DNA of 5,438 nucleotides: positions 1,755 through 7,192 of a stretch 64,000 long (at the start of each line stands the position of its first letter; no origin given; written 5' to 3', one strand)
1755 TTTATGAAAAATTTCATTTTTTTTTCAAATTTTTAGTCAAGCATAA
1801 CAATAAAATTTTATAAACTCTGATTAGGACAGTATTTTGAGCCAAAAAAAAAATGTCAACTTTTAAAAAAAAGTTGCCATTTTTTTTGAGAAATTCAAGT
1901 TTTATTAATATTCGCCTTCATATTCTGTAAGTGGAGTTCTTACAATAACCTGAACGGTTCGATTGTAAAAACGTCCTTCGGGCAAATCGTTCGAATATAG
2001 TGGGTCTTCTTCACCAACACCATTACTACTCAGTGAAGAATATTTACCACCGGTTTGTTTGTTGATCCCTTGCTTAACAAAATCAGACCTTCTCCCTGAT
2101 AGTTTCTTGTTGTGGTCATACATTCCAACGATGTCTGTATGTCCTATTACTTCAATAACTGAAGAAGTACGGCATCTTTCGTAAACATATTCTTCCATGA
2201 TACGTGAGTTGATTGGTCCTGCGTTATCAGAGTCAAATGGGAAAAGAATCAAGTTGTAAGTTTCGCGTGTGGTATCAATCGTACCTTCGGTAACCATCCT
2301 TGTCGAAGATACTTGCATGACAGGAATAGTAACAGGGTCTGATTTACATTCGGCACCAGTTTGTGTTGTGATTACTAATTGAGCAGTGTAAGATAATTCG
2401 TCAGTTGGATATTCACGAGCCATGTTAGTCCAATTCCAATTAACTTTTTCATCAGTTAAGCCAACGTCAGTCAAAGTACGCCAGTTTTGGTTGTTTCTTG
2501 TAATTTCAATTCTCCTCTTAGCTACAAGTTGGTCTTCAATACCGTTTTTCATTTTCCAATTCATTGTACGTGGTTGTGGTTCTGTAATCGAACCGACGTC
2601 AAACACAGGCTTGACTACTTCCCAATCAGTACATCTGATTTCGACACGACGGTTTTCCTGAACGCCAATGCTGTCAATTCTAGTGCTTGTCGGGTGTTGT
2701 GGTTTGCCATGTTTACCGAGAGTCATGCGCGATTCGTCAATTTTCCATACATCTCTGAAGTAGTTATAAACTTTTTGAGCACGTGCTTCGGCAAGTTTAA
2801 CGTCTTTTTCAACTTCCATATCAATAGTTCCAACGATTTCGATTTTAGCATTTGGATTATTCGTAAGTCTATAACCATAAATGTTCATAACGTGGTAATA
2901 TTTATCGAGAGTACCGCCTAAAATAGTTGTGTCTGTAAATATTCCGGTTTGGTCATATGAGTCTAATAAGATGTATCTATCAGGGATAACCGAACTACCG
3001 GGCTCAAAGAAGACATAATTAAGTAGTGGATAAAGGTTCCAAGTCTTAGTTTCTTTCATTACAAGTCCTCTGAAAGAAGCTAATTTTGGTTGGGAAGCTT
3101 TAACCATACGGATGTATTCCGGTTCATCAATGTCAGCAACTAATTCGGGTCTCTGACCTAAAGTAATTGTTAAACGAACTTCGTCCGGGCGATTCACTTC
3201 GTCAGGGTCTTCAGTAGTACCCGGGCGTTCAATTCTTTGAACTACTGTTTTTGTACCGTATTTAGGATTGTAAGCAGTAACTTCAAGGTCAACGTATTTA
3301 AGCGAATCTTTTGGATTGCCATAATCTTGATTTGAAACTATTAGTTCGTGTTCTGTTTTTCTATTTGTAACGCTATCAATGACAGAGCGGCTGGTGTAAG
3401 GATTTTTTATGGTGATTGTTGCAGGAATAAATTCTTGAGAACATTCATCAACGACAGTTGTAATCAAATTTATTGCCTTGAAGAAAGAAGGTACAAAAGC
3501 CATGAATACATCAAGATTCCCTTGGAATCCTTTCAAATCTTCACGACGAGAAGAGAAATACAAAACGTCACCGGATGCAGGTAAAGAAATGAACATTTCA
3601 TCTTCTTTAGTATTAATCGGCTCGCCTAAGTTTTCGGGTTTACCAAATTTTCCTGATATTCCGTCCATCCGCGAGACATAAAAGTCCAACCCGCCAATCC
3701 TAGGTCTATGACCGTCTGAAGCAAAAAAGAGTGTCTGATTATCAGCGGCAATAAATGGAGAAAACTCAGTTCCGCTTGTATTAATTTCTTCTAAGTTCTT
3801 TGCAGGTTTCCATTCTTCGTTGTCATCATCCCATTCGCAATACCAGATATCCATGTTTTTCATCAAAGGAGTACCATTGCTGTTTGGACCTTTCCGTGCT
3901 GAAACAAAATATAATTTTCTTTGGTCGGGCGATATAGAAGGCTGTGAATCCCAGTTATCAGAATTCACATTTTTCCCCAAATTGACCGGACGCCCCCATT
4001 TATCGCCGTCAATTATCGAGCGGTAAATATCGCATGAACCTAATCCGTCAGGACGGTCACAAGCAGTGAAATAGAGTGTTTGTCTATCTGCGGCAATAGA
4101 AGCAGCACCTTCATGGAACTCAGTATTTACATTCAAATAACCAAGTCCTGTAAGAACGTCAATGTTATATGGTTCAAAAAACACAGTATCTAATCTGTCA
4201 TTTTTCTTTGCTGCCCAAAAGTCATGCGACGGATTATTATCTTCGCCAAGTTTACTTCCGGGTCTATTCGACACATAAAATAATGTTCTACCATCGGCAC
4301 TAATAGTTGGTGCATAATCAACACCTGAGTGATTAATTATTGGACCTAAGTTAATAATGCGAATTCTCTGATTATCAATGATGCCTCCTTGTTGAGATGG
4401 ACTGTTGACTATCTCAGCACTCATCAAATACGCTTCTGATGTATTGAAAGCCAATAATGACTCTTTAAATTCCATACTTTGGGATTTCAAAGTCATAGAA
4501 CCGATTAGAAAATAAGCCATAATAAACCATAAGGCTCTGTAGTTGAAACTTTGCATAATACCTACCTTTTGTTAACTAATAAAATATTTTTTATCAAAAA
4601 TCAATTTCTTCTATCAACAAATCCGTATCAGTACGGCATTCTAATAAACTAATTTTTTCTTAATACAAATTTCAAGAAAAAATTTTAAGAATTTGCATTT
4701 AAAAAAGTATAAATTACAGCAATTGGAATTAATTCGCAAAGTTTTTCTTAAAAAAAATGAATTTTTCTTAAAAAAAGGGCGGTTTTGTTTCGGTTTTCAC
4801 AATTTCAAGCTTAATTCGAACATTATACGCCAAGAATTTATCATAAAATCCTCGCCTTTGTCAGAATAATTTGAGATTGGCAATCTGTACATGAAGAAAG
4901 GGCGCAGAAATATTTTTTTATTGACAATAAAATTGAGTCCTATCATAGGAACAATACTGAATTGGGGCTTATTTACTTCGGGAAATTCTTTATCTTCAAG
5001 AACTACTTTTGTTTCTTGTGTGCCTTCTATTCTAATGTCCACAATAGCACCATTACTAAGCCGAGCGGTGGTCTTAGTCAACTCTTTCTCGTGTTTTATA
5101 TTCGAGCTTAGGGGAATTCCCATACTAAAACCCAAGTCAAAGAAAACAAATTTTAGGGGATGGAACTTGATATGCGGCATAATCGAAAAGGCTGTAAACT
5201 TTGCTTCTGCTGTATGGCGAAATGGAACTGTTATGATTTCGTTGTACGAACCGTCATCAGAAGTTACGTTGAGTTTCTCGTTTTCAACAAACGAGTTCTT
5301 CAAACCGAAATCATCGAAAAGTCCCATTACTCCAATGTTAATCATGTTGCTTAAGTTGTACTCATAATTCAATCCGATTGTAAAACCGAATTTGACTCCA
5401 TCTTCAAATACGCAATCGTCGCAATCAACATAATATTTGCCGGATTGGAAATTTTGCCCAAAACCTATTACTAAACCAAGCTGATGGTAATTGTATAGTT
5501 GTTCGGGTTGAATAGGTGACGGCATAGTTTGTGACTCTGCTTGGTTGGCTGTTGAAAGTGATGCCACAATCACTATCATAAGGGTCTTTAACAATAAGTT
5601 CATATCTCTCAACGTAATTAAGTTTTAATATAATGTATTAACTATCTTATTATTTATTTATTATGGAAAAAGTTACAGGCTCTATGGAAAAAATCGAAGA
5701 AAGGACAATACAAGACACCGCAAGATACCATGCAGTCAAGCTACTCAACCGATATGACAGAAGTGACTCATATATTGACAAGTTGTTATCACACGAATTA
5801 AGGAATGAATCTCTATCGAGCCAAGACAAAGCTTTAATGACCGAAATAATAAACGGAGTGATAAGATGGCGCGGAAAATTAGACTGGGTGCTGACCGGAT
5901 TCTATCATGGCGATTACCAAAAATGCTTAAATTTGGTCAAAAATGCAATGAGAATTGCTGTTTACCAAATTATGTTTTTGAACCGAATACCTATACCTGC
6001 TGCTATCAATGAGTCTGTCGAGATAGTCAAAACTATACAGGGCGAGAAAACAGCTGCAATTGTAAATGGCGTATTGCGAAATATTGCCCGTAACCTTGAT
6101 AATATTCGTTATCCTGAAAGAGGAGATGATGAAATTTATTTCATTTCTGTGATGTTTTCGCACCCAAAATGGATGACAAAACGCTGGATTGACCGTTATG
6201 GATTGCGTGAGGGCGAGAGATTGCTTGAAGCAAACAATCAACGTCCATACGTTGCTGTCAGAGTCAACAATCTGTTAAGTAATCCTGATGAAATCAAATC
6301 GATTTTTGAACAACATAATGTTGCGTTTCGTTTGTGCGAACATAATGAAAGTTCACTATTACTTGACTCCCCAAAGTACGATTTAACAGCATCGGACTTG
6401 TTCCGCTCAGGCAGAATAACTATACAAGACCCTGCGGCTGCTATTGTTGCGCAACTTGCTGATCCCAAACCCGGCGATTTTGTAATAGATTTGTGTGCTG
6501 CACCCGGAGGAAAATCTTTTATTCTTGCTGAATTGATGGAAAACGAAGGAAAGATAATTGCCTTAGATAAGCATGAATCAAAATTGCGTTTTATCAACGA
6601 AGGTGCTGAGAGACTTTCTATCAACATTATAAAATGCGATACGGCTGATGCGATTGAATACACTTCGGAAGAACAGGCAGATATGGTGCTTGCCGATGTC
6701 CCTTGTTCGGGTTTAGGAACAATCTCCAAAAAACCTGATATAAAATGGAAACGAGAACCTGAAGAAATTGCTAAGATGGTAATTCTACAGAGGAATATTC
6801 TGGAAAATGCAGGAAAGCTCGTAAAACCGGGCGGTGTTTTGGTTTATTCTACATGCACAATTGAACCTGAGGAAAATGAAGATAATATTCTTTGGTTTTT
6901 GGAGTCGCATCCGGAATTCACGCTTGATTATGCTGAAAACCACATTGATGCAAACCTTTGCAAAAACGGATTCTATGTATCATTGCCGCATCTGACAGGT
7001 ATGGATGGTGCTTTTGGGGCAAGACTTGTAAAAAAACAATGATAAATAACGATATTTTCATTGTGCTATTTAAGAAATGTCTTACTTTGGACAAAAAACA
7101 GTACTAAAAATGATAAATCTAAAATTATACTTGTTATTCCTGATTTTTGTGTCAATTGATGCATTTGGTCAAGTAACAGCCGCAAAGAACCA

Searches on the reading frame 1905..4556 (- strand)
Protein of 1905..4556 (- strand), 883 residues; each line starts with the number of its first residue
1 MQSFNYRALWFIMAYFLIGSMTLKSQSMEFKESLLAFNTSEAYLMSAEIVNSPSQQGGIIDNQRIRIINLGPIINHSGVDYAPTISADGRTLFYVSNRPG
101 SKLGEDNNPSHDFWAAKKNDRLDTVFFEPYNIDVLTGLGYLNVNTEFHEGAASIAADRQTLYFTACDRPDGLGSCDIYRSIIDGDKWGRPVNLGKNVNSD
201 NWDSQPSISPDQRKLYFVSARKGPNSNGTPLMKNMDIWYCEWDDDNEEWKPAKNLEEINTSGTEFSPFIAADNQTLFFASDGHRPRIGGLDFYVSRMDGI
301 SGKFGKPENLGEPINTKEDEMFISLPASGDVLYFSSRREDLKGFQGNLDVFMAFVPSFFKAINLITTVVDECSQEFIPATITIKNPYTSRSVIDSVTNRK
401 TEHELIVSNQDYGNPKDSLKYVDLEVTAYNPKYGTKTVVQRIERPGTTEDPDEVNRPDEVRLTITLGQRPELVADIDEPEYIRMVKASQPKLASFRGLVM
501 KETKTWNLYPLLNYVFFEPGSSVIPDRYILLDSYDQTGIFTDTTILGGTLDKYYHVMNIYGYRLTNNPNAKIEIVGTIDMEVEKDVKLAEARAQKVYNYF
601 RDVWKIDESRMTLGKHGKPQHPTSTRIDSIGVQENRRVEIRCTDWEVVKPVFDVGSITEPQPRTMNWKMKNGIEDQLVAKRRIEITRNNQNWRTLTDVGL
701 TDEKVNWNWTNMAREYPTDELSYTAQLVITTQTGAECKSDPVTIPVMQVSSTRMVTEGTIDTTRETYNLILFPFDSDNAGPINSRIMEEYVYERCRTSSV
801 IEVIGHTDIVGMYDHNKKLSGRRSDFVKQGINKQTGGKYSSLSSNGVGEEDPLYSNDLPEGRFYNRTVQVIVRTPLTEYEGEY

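Call 100: search_protein_families(library=pfam, proteins=[window:1905-4556:-], max_evalue=0.00001)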
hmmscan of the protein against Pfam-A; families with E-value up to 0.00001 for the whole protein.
window:1905-4556:- (883 aa): 2 families
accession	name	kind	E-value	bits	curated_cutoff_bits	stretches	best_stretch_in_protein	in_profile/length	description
PF07676.18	PD40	-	2e-31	107.7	20.9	1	70-101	1-33/38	WD40-like Beta Propeller Repeat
PF00691.25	OmpA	-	1.5e-13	51.3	27.2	1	798-866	31-98/98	OmpA family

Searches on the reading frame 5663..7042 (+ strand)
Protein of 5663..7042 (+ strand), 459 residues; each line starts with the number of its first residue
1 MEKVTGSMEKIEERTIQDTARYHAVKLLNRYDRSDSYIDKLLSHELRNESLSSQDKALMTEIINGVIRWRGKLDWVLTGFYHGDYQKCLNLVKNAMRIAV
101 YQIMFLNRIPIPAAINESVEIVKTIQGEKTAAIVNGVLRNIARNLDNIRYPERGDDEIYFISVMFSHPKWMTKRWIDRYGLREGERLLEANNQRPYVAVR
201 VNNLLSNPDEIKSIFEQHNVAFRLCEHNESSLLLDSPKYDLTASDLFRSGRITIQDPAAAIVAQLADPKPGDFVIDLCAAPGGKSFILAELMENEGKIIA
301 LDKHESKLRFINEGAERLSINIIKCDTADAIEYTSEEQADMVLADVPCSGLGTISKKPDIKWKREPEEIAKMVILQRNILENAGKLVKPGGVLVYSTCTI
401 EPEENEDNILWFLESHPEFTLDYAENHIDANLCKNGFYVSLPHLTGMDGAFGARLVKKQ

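Call 100: search_protein_families(library=pfam, proteins=[window:5663-7042:+], max_evalue=0.00001)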
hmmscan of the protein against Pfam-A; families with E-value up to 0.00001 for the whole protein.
window:5663-7042:+ (459 aa): 5 families
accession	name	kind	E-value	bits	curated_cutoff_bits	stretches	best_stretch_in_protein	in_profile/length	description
PF01189.24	Methyltr_RsmB-F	-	9.2e-52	176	27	1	265-455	3-198/199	16S rRNA methyltransferase RsmB/F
PF01029.23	NusB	-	1.1e-31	110.4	23.1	1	19-143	2-133/133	NusB family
PF22458.1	RsmF-B_ferredox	-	2e-14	53.9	27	1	167-237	1-70/74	Methyltr_RsmF/B-like, ferredoxin-like domain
PF01728.25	FtsJ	-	5.5e-11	43.2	24.1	1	269-413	20-152/181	FtsJ-like methyltransferase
PF13847.12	Methyltransf_31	-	1.2e-09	38.4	27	1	270-399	3-113/145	Methyltransferase domain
